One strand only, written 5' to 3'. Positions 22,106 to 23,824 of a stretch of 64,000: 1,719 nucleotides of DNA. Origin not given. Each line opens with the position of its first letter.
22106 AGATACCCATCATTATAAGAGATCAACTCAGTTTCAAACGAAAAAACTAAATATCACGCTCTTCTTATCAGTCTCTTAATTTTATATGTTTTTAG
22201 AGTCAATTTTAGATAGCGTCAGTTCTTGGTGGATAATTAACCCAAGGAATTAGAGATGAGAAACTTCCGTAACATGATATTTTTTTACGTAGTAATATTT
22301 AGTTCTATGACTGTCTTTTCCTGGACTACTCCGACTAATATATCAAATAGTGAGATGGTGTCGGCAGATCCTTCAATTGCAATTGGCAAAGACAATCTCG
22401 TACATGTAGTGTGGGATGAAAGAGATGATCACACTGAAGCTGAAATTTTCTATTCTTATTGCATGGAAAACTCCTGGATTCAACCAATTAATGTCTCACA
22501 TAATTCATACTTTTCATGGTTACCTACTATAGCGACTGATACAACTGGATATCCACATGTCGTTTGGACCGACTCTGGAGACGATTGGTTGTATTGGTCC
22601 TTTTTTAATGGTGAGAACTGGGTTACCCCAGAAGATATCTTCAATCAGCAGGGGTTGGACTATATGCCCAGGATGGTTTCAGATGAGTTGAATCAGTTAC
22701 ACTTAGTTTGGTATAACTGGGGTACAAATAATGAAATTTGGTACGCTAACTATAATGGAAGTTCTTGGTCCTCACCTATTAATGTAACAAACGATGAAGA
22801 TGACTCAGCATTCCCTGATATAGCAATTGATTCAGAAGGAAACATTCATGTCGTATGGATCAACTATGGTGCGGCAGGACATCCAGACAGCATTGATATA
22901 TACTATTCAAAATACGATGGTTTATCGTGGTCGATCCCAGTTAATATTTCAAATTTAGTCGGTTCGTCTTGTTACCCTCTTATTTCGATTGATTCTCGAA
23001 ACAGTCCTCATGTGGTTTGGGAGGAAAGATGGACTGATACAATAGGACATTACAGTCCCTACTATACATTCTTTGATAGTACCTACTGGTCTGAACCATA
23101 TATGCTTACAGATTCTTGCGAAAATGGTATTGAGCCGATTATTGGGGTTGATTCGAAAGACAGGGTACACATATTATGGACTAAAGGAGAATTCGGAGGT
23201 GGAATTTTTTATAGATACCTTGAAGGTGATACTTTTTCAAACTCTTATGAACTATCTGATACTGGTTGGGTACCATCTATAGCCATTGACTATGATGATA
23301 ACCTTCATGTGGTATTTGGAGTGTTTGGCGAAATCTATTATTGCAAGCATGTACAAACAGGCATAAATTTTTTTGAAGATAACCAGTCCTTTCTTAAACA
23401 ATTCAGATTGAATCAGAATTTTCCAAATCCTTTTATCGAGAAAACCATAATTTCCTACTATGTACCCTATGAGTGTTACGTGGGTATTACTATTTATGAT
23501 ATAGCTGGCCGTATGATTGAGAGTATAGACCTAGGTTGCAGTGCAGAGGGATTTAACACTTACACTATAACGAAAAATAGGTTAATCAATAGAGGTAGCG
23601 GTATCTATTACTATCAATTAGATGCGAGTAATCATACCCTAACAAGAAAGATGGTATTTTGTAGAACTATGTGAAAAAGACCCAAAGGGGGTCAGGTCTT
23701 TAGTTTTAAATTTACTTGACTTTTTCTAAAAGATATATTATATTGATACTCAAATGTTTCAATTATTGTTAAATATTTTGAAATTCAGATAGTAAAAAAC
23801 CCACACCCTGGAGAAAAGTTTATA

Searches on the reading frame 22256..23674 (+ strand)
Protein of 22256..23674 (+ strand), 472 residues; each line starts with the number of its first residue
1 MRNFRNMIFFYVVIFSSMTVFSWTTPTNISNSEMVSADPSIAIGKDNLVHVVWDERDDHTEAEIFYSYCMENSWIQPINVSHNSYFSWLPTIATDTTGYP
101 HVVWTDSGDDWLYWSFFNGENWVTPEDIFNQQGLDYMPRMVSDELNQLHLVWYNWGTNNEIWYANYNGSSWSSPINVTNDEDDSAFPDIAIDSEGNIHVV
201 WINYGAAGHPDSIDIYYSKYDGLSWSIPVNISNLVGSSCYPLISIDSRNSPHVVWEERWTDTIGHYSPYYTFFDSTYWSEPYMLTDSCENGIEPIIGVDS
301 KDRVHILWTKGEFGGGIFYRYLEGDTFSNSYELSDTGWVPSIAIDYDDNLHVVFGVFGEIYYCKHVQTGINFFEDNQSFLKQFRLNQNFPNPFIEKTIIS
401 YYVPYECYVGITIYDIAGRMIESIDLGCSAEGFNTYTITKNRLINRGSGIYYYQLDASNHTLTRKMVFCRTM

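Call 4: search_protein_families(library=pfam, proteins=[window:22256-23674:+], max_evalue=1)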
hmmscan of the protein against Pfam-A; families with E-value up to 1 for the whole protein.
window:22256-23674:+ (472 aa): 4 families
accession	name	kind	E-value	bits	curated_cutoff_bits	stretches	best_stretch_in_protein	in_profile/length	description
PF18962.6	Por_Secre_tail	-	4.9e-05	24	27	1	389-467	2-74/75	Secretion system C-terminal sorting domain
PF06739.17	SBBP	-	0.0015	18.8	20.5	1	188-200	17-29/38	Beta-propeller repeat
PF13860.13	FlgD_ig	-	0.018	15.5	27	1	411-458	27-76/79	FlgD Ig-like domain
PF17342.7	DUF5372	-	0.14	12.7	25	0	155-190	22-56/78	Family of unknown function (DUF5372)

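Call 5: search_protein_families(library=ncbifam, proteins=[window:22256-23674:+], max_evalue=1)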
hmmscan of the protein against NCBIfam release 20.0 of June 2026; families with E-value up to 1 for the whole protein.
window:22256-23674:+ (472 aa): 5 families
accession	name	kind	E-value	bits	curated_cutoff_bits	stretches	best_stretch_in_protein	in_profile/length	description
TIGR04183.1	Por_Secre_tail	domain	1.2e-07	31.5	23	1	389-467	2-70/72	T9SS type A sorting domain-containing protein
NF053835.1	PDIAV_lipo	equivalog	1.5e-07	31.2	90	3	7-206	10-221/458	PDIAV motif-containing lipoprotein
NF052323.1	T9SSA_dep_M6i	equivalog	4.8e-07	28.1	600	1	387-461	959-1030/1043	T9SS-dependent M6-like inactivated metalloprotease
NF038113.1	T9SSA_dep_M36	equivalog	0.0005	18.3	885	1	385-467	792-867/869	T9SS-dependent M36 family metallopeptidase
NF033707.1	T9SS_sortase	equivalog_domain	0.015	12.9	420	1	386-459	999-1079/1095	type IX secretion system sortase PorU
